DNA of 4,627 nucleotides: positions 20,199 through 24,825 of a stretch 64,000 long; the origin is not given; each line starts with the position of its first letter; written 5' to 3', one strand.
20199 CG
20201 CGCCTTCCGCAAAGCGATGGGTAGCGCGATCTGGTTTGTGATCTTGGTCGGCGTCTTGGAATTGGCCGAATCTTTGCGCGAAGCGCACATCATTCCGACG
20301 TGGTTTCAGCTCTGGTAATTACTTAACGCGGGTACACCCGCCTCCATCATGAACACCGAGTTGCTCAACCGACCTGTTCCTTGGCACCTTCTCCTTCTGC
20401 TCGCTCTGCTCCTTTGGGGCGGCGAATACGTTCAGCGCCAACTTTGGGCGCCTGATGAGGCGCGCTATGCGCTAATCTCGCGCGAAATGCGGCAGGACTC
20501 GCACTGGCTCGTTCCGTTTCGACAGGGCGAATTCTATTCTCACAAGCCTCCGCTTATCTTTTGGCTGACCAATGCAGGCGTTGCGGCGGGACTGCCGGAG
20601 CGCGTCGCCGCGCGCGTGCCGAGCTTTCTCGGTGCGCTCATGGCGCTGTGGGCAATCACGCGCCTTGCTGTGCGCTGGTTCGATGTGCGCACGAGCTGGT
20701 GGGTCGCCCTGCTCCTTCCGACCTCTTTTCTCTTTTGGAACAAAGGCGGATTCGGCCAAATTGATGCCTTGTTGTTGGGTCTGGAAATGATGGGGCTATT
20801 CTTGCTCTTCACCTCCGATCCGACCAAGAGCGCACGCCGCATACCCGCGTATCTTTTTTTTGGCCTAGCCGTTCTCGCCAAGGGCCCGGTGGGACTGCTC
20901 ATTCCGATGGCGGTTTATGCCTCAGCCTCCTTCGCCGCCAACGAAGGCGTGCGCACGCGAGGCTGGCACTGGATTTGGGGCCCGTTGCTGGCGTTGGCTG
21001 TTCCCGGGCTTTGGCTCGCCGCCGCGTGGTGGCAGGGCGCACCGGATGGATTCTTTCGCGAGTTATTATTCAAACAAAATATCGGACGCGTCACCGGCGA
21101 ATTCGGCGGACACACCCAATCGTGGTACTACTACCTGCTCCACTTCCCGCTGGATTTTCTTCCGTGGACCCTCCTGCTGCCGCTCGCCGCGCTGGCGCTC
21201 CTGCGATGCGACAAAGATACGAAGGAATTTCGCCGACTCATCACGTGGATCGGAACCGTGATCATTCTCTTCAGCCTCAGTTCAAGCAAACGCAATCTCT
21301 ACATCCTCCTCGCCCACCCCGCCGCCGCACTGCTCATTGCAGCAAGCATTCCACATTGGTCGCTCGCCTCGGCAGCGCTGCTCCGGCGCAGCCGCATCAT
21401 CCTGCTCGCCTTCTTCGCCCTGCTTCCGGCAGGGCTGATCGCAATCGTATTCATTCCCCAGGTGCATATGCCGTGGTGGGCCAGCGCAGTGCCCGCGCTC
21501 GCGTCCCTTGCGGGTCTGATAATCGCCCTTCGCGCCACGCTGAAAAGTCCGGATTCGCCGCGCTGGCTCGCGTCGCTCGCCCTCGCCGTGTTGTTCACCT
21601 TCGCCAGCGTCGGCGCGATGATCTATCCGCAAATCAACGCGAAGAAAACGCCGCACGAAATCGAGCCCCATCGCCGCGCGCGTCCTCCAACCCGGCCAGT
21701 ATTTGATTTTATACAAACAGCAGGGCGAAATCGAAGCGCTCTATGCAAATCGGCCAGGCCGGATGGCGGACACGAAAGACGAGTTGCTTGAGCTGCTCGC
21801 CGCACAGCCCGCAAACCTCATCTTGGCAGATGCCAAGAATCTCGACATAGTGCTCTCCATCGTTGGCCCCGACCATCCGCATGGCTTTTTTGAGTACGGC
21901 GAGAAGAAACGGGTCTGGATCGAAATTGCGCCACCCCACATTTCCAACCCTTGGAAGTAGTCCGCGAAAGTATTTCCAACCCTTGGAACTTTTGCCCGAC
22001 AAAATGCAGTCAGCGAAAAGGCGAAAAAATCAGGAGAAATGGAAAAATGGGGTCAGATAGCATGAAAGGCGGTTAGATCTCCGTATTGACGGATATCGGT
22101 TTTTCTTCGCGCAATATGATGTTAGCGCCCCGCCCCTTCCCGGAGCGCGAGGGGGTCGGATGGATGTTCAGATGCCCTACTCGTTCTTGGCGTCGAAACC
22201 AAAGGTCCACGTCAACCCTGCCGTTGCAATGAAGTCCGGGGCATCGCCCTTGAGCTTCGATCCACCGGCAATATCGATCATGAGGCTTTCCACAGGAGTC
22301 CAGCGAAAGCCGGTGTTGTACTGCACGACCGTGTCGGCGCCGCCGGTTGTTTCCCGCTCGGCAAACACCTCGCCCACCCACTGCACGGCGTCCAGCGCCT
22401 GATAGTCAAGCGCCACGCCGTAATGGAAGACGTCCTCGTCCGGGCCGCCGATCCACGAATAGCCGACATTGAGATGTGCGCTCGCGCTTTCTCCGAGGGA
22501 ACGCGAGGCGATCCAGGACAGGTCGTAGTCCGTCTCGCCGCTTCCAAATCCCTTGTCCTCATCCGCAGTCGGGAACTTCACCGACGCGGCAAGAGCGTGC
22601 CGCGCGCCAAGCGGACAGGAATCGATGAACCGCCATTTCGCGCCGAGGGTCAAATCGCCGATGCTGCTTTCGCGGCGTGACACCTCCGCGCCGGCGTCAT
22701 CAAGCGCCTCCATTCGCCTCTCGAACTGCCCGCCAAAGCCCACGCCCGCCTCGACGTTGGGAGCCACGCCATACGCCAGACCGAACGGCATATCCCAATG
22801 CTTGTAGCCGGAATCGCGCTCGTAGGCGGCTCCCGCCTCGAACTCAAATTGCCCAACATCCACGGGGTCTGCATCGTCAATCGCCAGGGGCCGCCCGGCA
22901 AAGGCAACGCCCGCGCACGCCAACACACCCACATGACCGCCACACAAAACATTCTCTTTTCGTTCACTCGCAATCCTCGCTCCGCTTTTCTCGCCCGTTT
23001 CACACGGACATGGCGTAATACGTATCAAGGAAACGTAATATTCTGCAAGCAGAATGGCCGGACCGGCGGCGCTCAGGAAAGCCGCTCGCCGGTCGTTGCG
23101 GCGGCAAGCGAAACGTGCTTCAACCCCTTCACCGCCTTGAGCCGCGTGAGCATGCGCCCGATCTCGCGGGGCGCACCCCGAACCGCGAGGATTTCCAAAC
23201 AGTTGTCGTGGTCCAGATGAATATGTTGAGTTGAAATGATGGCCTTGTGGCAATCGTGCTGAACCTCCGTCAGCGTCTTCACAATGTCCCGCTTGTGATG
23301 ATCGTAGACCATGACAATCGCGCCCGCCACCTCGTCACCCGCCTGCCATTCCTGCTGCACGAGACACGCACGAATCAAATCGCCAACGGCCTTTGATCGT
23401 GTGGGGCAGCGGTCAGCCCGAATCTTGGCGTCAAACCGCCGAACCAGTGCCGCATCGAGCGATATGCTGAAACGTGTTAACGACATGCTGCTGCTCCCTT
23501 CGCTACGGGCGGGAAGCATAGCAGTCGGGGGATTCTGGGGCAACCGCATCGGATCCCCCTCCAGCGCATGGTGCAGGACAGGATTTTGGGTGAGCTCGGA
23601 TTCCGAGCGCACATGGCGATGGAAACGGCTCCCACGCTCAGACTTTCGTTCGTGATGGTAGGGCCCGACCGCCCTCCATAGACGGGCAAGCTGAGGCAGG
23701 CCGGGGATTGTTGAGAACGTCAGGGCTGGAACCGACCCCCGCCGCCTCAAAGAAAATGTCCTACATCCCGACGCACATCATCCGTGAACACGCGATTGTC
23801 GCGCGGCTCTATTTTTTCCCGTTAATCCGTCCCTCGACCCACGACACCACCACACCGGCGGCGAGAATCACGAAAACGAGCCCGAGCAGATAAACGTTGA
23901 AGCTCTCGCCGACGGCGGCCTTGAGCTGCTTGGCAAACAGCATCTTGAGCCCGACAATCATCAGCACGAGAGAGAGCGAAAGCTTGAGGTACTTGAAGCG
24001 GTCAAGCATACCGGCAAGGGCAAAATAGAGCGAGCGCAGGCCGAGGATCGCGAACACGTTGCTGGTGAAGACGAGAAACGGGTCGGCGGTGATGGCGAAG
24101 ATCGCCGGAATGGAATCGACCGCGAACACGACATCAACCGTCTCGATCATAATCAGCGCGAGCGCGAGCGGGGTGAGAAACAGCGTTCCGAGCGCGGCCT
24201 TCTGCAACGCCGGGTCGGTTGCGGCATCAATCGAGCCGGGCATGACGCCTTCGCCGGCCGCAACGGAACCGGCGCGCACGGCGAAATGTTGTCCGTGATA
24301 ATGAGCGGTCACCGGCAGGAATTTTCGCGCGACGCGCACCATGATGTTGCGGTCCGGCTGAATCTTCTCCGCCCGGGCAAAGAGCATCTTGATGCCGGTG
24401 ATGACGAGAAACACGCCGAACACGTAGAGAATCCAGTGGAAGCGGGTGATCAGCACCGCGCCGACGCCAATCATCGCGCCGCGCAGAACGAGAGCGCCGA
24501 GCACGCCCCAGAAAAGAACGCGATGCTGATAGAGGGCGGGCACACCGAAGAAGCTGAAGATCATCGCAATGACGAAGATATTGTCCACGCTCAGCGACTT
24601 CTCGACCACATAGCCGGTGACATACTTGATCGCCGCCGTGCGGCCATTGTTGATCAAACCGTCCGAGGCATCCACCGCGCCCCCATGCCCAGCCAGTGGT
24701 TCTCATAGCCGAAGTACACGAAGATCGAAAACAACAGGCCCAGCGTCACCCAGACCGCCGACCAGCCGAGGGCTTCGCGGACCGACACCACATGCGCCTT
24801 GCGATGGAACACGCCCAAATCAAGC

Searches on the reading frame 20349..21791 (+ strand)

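Call 20: search_protein_families(library=pfam, proteins=[window:20349-21791:+], max_evalue=0.001)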
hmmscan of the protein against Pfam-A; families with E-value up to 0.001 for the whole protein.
window:20349-21791:+ (480 aa): 2 families
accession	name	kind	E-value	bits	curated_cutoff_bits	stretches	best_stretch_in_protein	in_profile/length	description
PF13231.12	PMT_2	-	1.3e-07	32.4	26.1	1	65-218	1-153/160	Dolichyl-phosphate-mannose-protein mannosyltransferase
PF09594.16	GT87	-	5.2e-07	30.1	25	1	80-309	15-236/237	Glycosyltransferase family 87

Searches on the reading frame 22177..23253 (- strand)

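Call 20: search_protein_families(library=pfam, proteins=[window:22177-23253:-], max_evalue=0.001)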
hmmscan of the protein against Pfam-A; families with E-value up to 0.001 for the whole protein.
window:22177-23253:- (358 aa): 1 family
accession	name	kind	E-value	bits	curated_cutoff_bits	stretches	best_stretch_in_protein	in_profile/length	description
PF13557.12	Phenol_MetA_deg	-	6.2e-14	53.1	22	1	121-351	3-242/242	Putative MetA-pathway of phenol degradation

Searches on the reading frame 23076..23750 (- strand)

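Call 78: search_protein_families(library=pfam, proteins=[window:23076-23750:-], max_evalue=0.001)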
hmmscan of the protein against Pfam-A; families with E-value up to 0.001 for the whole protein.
window:23076-23750:- (225 aa): 2 families
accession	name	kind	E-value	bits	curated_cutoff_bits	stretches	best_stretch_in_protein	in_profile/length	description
PF08753.17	NikR_C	-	7.5e-28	97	22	1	142-216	1-75/77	NikR C terminal nickel binding domain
PF01402.27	RHH_1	-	0.00064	20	20.5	0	93-128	1-35/39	Ribbon-helix-helix protein, copG family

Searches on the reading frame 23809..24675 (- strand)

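Call 20: search_protein_families(library=pfam, proteins=[window:23809-24675:-], max_evalue=0.001)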
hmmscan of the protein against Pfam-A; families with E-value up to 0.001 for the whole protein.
window:23809-24675:- (288 aa): 2 families
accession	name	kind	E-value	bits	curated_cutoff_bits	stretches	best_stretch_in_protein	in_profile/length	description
PF03741.22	TerC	-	5.4e-52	176.5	27.8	1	20-247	2-176/178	Integral membrane protein TerC family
PF04334.17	DUF478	-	0.00064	20.2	25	0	49-83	8-38/68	Protein of unknown function (DUF478)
